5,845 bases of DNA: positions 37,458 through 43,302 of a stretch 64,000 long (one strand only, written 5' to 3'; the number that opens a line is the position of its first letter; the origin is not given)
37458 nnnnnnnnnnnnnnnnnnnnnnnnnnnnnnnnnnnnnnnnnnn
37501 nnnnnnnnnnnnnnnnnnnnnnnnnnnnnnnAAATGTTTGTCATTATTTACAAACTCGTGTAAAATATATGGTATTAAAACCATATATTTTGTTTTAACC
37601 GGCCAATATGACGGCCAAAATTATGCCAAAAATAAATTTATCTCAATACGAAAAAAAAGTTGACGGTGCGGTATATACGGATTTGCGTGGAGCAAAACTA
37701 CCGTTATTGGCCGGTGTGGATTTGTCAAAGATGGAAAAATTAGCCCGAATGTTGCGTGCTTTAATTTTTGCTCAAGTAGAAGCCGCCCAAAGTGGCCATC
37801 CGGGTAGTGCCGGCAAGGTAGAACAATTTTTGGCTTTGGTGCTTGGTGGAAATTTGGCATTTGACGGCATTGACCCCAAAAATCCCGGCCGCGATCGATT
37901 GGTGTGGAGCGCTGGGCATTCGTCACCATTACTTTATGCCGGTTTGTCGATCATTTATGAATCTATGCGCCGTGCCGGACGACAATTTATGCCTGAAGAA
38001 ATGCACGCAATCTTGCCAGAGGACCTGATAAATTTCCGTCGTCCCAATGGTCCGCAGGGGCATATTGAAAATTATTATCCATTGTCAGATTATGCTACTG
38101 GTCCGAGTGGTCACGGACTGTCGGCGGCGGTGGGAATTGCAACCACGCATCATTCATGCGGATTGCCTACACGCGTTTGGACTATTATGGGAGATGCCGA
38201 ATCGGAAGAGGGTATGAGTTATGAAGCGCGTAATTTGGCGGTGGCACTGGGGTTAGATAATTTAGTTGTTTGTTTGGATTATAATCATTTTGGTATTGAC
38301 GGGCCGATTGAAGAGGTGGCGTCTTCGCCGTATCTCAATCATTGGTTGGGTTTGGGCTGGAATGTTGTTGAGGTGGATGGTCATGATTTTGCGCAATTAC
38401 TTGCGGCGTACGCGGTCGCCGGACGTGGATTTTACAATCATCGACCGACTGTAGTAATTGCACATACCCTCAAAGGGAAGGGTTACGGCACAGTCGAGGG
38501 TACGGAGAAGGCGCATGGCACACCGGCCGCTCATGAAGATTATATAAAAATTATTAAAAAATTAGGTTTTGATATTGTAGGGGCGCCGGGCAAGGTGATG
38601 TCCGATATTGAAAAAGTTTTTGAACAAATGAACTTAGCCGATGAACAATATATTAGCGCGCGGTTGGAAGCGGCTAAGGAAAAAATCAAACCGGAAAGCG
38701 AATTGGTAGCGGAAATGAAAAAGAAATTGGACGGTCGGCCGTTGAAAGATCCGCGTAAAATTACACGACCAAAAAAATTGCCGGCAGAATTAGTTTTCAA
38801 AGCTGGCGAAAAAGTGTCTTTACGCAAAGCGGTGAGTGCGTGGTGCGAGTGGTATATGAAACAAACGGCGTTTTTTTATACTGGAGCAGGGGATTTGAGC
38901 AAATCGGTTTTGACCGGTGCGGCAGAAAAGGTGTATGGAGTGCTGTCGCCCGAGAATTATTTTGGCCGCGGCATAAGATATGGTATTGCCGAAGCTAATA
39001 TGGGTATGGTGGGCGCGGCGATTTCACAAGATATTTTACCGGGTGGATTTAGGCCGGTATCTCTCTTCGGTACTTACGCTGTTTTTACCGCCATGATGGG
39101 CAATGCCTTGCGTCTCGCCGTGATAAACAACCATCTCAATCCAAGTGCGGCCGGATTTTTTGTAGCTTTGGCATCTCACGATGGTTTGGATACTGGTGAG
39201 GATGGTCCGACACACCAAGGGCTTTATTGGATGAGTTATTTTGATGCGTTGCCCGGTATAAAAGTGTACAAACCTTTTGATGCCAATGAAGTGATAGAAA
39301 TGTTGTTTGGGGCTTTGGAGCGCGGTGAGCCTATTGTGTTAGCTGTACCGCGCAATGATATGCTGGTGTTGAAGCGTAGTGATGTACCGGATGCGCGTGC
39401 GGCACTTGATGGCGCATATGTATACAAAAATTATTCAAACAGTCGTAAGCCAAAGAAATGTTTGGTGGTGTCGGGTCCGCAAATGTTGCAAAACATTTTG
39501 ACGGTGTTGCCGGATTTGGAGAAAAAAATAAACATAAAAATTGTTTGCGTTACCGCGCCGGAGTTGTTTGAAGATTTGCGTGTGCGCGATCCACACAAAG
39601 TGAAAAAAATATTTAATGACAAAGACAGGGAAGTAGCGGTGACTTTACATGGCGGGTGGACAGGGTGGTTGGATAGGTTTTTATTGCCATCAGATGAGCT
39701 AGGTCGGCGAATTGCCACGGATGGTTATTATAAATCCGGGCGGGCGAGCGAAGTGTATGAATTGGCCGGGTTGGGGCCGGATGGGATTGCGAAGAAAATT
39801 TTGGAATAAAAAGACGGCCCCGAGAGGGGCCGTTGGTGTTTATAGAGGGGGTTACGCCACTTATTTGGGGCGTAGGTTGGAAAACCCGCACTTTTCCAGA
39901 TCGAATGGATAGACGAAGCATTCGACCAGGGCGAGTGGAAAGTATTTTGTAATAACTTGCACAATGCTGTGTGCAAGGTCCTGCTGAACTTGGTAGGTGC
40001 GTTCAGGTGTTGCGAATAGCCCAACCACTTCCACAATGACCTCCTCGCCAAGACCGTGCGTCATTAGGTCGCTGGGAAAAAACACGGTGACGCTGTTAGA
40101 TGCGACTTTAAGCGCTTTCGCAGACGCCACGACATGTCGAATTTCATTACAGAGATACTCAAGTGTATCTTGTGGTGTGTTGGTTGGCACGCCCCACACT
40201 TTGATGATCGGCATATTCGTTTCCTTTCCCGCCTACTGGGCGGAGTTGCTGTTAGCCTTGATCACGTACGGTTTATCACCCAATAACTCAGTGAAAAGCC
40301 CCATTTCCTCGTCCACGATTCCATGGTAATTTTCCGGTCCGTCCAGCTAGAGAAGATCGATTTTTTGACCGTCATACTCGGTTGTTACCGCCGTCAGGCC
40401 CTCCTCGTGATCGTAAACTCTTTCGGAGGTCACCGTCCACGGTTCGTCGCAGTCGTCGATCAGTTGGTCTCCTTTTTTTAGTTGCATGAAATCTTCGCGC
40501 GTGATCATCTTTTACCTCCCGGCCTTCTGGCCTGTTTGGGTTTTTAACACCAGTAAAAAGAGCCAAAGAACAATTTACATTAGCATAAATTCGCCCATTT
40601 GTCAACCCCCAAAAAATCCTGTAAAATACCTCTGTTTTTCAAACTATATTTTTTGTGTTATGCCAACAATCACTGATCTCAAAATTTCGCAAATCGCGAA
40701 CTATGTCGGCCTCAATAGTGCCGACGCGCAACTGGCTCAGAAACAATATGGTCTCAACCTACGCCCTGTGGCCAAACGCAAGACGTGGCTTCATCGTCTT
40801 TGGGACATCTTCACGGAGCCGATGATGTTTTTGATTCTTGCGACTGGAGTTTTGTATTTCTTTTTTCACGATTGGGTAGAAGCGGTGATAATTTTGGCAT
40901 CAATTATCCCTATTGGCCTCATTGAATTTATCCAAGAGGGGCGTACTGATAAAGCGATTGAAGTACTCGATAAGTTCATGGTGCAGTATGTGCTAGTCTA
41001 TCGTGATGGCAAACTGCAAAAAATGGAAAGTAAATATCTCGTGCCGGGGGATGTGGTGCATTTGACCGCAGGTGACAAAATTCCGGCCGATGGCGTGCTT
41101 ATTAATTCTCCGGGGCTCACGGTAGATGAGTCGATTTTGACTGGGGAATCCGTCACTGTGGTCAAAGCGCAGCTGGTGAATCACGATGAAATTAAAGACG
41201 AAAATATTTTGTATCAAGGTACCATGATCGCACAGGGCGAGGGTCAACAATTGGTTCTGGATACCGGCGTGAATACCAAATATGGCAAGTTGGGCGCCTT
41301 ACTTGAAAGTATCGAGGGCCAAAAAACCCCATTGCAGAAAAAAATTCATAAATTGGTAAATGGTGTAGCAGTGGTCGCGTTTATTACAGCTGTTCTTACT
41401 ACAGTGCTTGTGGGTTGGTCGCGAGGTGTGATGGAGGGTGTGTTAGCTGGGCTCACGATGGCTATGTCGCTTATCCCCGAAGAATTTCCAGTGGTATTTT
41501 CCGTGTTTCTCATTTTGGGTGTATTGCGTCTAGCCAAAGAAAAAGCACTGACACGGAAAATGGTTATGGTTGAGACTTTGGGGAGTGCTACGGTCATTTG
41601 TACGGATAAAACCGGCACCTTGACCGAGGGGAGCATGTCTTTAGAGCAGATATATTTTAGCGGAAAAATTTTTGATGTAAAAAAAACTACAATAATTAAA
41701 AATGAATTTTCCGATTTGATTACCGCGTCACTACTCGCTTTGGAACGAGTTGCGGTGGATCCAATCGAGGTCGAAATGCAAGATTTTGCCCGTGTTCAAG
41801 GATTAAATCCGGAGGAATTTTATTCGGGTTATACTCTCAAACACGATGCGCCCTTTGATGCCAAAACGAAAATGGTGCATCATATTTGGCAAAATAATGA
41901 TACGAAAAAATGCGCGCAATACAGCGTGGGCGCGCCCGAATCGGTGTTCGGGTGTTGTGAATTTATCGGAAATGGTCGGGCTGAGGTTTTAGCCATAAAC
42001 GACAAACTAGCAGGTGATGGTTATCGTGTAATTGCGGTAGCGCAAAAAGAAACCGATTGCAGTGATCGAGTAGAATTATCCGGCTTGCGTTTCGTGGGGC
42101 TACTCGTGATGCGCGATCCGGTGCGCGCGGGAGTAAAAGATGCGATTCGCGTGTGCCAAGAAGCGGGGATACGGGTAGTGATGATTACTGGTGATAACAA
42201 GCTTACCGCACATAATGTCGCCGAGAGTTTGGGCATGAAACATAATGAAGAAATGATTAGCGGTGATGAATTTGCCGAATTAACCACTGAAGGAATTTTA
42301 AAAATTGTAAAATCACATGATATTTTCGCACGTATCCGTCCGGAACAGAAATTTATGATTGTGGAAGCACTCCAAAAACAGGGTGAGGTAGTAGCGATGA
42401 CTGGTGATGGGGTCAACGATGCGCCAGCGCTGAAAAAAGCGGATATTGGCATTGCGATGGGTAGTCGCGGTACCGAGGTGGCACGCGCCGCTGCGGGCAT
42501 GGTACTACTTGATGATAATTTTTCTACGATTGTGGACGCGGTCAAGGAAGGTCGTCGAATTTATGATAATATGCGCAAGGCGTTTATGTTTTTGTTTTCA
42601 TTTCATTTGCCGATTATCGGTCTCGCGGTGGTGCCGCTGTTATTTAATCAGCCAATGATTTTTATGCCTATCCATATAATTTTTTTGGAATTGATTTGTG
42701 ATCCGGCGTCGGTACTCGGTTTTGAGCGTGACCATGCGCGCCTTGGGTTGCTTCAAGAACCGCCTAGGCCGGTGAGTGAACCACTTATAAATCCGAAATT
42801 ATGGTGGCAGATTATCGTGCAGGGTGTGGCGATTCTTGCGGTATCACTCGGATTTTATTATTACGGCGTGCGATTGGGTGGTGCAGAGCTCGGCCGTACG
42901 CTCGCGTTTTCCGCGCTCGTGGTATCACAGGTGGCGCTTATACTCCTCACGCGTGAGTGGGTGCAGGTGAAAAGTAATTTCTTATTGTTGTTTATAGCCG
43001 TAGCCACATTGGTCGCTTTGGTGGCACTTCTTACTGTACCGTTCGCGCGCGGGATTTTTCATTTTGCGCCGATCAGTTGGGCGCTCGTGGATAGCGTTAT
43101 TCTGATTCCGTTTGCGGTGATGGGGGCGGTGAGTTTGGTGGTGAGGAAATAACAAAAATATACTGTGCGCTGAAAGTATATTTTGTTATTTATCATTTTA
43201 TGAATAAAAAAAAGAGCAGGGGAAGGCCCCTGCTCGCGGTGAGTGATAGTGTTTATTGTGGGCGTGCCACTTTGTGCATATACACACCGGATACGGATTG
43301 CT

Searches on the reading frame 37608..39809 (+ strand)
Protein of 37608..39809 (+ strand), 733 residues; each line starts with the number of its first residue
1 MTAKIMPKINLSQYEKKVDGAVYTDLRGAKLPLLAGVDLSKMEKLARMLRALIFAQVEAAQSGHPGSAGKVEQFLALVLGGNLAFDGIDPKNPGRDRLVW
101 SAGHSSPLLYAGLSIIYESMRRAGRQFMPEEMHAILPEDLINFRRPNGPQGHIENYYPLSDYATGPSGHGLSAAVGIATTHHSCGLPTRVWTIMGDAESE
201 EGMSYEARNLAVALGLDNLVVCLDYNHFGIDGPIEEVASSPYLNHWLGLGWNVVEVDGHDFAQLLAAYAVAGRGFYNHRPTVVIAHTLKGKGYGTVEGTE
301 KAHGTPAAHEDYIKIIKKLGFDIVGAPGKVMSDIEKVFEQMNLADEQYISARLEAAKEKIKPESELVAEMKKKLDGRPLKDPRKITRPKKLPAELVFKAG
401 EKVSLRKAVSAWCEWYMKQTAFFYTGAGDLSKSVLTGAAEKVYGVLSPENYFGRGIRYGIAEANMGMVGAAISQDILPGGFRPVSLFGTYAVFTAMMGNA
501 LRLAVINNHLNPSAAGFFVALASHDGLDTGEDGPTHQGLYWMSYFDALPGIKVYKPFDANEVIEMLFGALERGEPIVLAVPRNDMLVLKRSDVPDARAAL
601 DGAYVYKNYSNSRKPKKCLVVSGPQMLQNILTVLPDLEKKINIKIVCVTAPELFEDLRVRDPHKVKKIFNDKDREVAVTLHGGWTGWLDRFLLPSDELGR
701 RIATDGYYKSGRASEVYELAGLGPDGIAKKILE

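Call 18: search_protein_families(library=pfam, proteins=[window:37608-39809:+], max_evalue=0.001)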
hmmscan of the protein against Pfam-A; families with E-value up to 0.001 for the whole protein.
window:37608-39809:+ (733 aa): 4 families
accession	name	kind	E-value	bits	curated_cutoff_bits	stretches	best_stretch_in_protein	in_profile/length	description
PF00456.26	Transketolase_N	-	2.2e-39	135.8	22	1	44-377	4-332/334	Transketolase, thiamine diphosphate binding domain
PF02779.29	Transket_pyr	-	8.7e-17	61.7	27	1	402-584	2-171/174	Transketolase, pyrimidine binding domain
PF13292.11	DXP_synthase_N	-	1.6e-08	34.6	21.2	1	144-234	89-179/274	1-deoxy-D-xylulose-5-phosphate synthase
PF00676.26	E1_dh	-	1.6e-07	31.1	22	1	166-273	102-209/300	Dehydrogenase E1 component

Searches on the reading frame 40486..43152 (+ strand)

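Call 18: search_protein_families(library=pfam, proteins=[window:40486-43152:+], max_evalue=0.001)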
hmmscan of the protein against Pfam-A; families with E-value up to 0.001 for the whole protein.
window:40486-43152:+ (888 aa): 7 families
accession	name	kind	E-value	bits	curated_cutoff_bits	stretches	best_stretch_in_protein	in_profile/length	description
PF00122.25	E1-E2_ATPase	-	2e-42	145.2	28.1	1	167-351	5-180/181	E1-E2 ATPase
PF00689.26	Cation_ATPase_C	-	5.8e-27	95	27.3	1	723-884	1-171/175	Cation transporting ATPase, C-terminus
PF00702.32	Hydrolase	-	9.4e-20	72.2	26.4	1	370-653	3-191/191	haloacid dehalogenase-like hydrolase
PF00690.31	Cation_ATPase_N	-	2.6e-08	33.8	20.4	1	75-123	20-68/69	Cation transporter/ATPase, N-terminus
PF08282.18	Hydrolase_3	-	9e-07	29.3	20.9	0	627-680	197-249/255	haloacid dehalogenase-like hydrolase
PF12710.13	HAD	-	3.3e-06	28.1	27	1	547-650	87-189/189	haloacid dehalogenase-like hydrolase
PF13246.12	Cation_ATPase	-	0.00031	21.1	21.7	1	425-494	22-91/91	Cation transport ATPase (P-type)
